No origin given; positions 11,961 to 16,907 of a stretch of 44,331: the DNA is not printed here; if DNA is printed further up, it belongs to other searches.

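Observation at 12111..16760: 1549-aa T9SS cargo carrying two tandem papain-like Cys/His modules behind a Cys-rich orphan N-terminal region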

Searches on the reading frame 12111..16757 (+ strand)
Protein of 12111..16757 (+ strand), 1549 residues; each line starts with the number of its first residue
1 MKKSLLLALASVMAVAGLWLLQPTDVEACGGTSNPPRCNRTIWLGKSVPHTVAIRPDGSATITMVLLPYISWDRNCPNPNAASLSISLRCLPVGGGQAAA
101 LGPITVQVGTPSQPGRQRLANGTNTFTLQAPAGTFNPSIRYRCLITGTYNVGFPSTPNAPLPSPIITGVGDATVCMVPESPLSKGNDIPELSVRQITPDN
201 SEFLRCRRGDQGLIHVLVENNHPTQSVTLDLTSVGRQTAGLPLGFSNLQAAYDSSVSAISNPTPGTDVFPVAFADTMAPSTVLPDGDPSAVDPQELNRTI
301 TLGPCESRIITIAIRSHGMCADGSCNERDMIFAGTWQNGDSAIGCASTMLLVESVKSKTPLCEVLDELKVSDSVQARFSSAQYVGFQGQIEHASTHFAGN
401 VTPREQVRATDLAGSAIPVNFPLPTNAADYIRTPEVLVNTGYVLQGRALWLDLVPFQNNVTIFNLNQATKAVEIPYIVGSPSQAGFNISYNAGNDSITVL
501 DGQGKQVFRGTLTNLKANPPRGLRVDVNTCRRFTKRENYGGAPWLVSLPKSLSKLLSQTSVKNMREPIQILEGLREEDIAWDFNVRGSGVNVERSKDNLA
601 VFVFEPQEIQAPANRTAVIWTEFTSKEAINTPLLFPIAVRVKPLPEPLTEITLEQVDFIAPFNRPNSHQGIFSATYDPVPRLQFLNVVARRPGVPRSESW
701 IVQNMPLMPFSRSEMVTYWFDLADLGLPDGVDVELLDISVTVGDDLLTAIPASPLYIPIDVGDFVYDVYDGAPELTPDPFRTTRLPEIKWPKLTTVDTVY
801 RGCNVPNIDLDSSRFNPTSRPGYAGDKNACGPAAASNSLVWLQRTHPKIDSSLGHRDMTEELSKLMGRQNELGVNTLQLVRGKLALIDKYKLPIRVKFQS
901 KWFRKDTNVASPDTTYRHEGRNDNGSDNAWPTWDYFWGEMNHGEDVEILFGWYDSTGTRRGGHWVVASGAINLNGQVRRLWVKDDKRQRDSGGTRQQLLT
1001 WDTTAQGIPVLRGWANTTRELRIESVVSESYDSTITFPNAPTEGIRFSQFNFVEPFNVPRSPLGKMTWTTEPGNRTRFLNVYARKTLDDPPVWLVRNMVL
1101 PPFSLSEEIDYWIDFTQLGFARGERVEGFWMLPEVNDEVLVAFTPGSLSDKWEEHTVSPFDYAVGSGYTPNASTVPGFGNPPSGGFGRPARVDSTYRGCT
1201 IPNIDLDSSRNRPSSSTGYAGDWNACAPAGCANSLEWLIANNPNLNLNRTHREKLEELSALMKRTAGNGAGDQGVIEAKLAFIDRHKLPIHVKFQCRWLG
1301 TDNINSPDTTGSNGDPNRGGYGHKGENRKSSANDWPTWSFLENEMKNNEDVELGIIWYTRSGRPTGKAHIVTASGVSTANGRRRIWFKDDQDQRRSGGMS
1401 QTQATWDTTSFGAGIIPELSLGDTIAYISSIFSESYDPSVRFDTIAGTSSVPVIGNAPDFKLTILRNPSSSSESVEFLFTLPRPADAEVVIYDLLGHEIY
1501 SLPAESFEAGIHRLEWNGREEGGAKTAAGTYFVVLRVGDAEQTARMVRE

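Call 3: search_protein_families(library=pfam, proteins=[window:12111-16757:+], max_evalue=1)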
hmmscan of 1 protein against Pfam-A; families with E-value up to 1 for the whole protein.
window:12111-16757:+ (1549 aa): 3 families
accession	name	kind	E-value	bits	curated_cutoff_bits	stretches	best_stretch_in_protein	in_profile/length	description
PF13860.13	FlgD_ig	-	1.2e-09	38.5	27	1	1471-1534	8-72/79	FlgD Ig-like domain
PF13585.12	CHU_C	-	0.00037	21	27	1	1486-1542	28-78/86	CHU_C Type IX secretion signal domain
PF04717.18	Phage_base_V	-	0.002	18.9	23.8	1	1121-1149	38-66/75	Type VI secretion system/phage-baseplate injector OB domain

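Call 4: search_protein_families(library=ncbifam, proteins=[window:12111-16757:+], max_evalue=1)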
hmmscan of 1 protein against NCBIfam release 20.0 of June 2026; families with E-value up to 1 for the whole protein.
window:12111-16757:+ (1549 aa): 6 families
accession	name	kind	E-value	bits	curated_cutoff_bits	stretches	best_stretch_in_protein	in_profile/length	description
TIGR04183.1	Por_Secre_tail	domain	3.2e-06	27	23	1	1467-1547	4-70/72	T9SS type A sorting domain-containing protein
NF033707.1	T9SS_sortase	equivalog_domain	0.00045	18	420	1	1463-1541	1000-1081/1095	type IX secretion system sortase PorU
NF005176.1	PRK06655.1-1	equivalog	0.00046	20.1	230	1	1484-1536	96-148/197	flagellar hook assembly protein FlgD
NF009276.0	PRK12633.1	equivalog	0.0056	16.4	383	1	1488-1543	132-187/234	flagellar basal body rod modification protein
NF009452.0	PRK12812.1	equivalog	0.0061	15.8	258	1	1473-1535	137-204/289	flagellar basal body rod modification protein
NF033848.1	VgrG_rel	hypoth_equivalog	0.02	13.2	275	1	1115-1149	412-442/547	VgrG-related protein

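Call 5: search_solved_structures(query=window:12111-16757:+, max_evalue=10)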
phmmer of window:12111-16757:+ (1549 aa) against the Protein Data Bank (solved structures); distinct sequences matched with E-value up to 10: 2.
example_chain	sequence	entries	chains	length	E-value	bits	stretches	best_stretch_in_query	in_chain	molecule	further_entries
7eh9_A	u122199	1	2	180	0.13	12.8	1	1474-1538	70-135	Basal-body rod modification protein FlgD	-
7bhq_A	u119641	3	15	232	0.21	12.1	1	1474-1537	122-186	Basal-body rod modification protein FlgD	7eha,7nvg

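Call 8: find_homologous_proteins(query=window:12111-16757:+)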
Query window:12111-16757:+ (1549 aa): 11 proteins with E <= 0.001 among 8000 candidates.
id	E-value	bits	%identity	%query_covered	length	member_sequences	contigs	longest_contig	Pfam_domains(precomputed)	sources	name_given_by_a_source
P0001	0.0e+0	3622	100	100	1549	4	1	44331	PF13860.13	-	-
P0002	0.0e+0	2841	77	100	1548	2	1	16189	PF13860.13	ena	-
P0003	0.0e+0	2171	61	100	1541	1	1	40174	PF13860.13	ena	-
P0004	0.0e+0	1601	49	99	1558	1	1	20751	PF13529.14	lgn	-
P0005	0.0e+0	1537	48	100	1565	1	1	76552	PF13860.13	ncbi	-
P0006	0.0e+0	1523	47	100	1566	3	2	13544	PF13860.13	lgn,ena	-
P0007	3.5e-70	255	31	41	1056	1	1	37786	PF02412.24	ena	-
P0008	1.6e-61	226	28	38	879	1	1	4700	-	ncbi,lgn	-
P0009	6.1e-59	218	28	41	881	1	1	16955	PF02412.24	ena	-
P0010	1.7e-52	196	31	35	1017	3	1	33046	PF18962.8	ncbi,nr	ncbi:MAG TPA: T9SS type A sorting domain-containing protein [Saprospiraceae bacterium]|nr:T9SS type 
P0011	7.4e-4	35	32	5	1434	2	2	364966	PF19190.7,PF00801.27,PF18981.7,PF13585.13,PF18962.8,PF13860.13,PF18911.7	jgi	-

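Call 10: search_protein_families(library=pfam, proteins=[P0004, P0005, P0006, P0007, P0008, P0009, P0010], max_evalue=1)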
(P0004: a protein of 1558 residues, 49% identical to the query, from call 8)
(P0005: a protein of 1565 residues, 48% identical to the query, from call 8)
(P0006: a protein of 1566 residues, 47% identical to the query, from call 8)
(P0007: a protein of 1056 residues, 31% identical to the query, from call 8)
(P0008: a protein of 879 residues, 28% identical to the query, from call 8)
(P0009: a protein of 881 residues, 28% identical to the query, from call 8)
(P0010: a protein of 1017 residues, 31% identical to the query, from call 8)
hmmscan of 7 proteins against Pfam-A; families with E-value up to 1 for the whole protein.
P0004 (1558 aa): 4 families
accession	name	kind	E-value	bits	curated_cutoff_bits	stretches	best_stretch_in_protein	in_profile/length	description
PF13860.13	FlgD_ig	-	5.7e-05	23.5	27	1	1495-1544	24-73/79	FlgD Ig-like domain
PF13529.12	Peptidase_C39_2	-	0.00019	22.4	24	0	835-990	12-140/143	Peptidase_C39 like family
PF18358.7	Tudor_4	-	0.063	13.4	25.8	1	773-812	6-45/50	Histone methyltransferase Tudor domain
PF04717.18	Phage_base_V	-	0.072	13.9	23.8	1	1135-1156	44-66/75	Type VI secretion system/phage-baseplate injector OB domain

P0005 (1565 aa): 4 families
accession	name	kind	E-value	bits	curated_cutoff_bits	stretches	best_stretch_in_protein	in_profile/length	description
PF13860.13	FlgD_ig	-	7.1e-09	36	27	1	1493-1549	14-71/79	FlgD Ig-like domain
PF04717.18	Phage_base_V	-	0.061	14.1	23.8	1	1147-1166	46-65/75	Type VI secretion system/phage-baseplate injector OB domain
PF13585.12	CHU_C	-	0.21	12.2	27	1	1502-1553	28-72/86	CHU_C Type IX secretion signal domain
PF10029.15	DUF2271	-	0.35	11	27.3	0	1524-1561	73-110/136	Predicted periplasmic protein (DUF2271)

P0006 (1566 aa): 3 families
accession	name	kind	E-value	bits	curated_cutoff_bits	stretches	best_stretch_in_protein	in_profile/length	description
PF13860.13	FlgD_ig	-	9.1e-11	42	27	1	1490-1550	10-71/79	FlgD Ig-like domain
PF13585.12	CHU_C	-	0.0064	17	27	1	1494-1554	20-72/86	CHU_C Type IX secretion signal domain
PF13529.12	Peptidase_C39_2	-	0.082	13.9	24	0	1241-1395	13-132/143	Peptidase_C39 like family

P0007 (1056 aa): 1 family
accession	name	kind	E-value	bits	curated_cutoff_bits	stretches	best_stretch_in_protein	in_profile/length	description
PF02412.23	TSP_3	-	4.3e-51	170.7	25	12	936-980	1-36/36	Thrombospondin type 3 repeat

P0008 (879 aa): 2 families
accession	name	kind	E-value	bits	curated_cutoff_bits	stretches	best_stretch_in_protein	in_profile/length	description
PF13927.12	Ig_3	-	0.036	15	30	1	816-860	1-48/78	Immunoglobulin domain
PF19190.6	BACON_2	-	0.27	11.6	25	0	611-667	2-59/94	Viral BACON domain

P0009 (881 aa): 3 families
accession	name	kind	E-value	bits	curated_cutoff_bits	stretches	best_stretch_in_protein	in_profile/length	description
PF02412.23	TSP_3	-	5.1e-26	90.5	25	7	639-662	13-36/36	Thrombospondin type 3 repeat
PF00683.22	TB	-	0.27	11.5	22.2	0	784-796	24-36/44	TB domain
PF24730.1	DUF7682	-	0.36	10.8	27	0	715-723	11-19/23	Zinc-binding Domain of unknown function (DUF7682)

P0010 (1017 aa): 2 families
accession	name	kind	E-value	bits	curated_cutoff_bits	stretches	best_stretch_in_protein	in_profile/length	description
PF18962.6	Por_Secre_tail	-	3e-07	31.1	27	1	939-1010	1-69/75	Secretion system C-terminal sorting domain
PF13229.12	Beta_helix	-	4.7e-05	23.5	25.9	1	736-800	78-144/158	Right handed beta helix region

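Call 22: find_encoding_contigs(protein=P0005, flank=10000, max_places=3)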
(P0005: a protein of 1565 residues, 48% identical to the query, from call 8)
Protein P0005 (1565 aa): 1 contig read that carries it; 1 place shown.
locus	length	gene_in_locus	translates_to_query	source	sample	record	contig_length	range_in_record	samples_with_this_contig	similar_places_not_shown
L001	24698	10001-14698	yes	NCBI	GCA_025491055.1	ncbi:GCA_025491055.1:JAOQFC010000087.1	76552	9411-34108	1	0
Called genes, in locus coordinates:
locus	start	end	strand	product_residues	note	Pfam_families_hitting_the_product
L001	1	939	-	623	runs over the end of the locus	-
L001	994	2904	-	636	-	-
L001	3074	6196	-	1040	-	PF02463:SMC_N, PF13476:AAA_23, PF13555:AAA_29 (weak), PF13558:SbcC_Walker_B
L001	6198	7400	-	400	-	PF00149:Metallophos, PF12850:Metallophos_2 (faint)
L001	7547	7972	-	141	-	-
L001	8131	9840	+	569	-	-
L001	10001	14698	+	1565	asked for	PF13860:FlgD_ig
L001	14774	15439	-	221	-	PF02586:SRAP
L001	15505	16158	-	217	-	PF01726:LexA_DNA_bind, PF00717:Peptidase_S24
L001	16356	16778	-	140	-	PF03840:SecG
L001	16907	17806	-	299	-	PF05575:V_cholerae_RfbT (weak), PF05050:Methyltransf_21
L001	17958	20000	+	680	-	PF22745:Nlig-Ia, PF01653:DNA_ligase_aden, PF03120:OB_DNA_ligase, PF14520:HHH_5 (faint), PF12826:HHH_2, PF00533:BRCT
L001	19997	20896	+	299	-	PF00528:BPD_transp_1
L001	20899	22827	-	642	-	PF00496:SBP_bac_5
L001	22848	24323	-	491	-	PF00890:FAD_binding_2 (weak), PF01266:DAO (weak), PF01593:Amino_oxidase, PF03486:HI0933_like (faint), PF07992:Pyr_redox_2 (weak), PF12831:FAD_oxidored, PF13450:NAD_binding_8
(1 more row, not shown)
